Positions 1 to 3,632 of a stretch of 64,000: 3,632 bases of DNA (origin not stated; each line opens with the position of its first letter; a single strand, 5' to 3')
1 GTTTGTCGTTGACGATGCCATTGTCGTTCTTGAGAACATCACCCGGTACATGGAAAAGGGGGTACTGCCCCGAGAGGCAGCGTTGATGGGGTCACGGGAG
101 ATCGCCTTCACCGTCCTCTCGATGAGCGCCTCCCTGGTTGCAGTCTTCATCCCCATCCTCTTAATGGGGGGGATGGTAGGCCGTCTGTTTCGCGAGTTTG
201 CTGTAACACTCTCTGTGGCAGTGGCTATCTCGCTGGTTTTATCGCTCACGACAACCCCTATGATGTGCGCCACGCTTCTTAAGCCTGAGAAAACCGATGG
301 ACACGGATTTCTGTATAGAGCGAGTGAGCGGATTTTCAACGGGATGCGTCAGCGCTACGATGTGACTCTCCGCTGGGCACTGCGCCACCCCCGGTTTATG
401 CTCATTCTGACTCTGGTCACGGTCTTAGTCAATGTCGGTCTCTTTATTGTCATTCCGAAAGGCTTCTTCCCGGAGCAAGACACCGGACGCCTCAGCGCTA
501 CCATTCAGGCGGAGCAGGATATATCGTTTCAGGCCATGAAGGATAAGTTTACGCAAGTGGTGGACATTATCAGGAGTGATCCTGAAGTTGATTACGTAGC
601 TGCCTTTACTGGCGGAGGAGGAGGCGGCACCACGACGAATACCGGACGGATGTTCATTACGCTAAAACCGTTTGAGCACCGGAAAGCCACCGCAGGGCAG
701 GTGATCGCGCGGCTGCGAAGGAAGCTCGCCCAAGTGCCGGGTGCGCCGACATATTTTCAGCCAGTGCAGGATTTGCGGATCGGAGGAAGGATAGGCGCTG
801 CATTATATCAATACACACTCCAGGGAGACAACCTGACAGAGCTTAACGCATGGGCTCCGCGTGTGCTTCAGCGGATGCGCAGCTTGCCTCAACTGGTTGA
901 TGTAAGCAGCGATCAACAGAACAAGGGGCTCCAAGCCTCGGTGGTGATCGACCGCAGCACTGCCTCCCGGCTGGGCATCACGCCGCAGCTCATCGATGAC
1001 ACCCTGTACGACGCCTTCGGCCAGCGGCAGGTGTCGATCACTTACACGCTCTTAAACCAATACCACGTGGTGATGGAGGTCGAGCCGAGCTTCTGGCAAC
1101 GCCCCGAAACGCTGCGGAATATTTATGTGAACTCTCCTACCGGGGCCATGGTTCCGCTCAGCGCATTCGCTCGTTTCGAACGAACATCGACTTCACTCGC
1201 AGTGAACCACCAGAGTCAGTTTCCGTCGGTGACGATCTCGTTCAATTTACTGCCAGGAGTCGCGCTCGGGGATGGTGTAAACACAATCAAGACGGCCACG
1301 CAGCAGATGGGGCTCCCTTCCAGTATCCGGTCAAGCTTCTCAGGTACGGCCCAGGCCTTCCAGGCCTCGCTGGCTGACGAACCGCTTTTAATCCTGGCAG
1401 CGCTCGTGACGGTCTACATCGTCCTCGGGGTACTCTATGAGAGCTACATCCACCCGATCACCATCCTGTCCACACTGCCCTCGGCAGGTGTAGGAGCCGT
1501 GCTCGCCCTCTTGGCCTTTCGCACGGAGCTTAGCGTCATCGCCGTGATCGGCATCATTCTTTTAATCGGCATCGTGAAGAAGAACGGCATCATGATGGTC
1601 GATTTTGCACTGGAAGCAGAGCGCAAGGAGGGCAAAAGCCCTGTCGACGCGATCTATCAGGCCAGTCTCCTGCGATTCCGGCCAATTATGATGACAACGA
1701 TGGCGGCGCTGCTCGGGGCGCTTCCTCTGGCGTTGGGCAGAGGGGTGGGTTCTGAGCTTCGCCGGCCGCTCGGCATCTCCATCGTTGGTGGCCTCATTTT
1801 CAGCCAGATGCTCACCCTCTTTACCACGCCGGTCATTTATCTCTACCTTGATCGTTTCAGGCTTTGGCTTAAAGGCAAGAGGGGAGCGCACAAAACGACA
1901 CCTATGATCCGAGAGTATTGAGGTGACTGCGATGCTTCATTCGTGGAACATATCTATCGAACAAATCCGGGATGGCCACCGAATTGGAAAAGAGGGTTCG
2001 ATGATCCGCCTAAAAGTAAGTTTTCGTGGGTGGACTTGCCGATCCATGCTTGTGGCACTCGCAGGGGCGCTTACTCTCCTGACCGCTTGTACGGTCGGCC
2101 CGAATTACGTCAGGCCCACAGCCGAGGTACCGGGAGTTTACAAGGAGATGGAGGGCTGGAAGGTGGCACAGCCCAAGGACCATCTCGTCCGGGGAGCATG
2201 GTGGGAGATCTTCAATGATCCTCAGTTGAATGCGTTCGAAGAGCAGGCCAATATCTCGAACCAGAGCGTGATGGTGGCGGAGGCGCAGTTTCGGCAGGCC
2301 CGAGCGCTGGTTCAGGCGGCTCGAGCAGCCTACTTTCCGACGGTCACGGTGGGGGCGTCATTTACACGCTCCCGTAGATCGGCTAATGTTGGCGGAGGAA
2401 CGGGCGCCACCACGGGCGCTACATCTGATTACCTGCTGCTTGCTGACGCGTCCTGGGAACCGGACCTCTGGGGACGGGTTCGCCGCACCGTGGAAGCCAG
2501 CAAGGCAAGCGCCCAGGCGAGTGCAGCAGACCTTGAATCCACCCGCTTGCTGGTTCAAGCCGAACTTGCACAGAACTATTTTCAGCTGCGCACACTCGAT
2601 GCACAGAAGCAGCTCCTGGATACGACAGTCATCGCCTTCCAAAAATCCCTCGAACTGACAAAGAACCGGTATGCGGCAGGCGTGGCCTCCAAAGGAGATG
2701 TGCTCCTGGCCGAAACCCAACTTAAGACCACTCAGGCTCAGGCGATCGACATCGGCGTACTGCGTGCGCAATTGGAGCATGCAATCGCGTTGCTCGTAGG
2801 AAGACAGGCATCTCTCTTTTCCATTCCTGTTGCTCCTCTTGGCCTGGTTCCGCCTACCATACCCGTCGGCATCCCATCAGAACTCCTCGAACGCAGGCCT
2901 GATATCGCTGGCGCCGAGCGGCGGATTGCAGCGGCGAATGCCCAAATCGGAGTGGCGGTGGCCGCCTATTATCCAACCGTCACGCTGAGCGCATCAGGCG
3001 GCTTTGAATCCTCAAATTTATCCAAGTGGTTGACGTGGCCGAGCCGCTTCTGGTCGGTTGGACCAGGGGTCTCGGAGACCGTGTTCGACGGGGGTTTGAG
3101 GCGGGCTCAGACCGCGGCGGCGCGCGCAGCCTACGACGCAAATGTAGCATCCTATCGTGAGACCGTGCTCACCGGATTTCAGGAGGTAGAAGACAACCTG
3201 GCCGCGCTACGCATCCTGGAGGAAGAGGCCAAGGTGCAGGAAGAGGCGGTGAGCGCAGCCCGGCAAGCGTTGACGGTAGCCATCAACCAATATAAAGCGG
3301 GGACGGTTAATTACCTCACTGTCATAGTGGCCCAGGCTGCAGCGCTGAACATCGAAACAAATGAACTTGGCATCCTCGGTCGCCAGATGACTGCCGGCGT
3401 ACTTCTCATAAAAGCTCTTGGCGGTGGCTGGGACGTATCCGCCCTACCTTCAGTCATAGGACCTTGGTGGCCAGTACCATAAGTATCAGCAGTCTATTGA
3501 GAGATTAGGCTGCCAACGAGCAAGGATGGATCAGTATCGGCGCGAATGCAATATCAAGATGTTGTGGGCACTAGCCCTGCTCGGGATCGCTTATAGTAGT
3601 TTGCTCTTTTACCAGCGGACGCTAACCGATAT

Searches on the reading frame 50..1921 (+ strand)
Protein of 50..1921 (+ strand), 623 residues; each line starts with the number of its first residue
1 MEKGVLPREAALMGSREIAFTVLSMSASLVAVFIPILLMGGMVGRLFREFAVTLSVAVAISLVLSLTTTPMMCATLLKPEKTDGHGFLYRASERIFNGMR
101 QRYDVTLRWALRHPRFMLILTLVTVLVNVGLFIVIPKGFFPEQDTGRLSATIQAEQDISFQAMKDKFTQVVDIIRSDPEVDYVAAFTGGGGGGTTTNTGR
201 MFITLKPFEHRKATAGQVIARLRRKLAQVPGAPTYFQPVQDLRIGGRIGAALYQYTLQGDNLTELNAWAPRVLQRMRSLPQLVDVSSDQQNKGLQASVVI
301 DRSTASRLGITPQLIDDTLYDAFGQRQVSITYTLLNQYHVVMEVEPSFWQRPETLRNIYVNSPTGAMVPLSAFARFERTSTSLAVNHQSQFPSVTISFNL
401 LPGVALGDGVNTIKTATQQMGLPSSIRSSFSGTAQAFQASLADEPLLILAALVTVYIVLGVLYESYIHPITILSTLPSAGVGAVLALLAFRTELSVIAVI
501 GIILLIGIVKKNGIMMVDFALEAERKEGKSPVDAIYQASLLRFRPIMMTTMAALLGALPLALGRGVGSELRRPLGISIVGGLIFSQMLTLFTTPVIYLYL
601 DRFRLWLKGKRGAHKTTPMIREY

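Call 33: search_protein_families(library=pfam, proteins=[window:50-1921:+], max_evalue=0.00001)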
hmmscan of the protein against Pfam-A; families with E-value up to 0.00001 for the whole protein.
window:50-1921:+ (623 aa): 1 family
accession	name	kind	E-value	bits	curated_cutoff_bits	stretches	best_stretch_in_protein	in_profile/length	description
PF00873.25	ACR_tran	-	9.2e-186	620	28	1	3-600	416-1020/1021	AcrB/AcrD/AcrF family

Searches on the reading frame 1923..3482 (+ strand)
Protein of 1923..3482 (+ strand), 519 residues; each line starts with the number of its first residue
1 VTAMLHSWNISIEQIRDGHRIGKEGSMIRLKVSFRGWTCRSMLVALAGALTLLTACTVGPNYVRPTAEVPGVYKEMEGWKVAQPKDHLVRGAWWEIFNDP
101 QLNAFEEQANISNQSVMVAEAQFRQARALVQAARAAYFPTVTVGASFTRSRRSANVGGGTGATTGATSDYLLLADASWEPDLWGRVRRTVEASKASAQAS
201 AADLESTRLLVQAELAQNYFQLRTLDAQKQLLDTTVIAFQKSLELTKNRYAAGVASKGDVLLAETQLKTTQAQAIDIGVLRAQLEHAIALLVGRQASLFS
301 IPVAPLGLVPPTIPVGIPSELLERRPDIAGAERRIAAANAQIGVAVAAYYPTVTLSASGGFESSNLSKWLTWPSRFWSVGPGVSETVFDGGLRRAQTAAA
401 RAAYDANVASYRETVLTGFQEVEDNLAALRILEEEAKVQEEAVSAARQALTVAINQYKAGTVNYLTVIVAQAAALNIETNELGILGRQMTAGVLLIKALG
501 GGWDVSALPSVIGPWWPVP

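Call 33: search_protein_families(library=pfam, proteins=[window:1923-3482:+], max_evalue=0.00001)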
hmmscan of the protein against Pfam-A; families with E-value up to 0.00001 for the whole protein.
window:1923-3482:+ (519 aa): 1 family
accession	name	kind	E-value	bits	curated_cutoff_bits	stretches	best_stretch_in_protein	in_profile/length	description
PF02321.23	OEP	-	1.6e-49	168.7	22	2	320-480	7-167/187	Outer membrane efflux protein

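Call 69: find_encoding_contigs(protein=window:1923-3482:+, flank=10000, max_places=1)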
Protein window:1923-3482:+ (519 aa): no gene with exactly this product is on record in the collection.
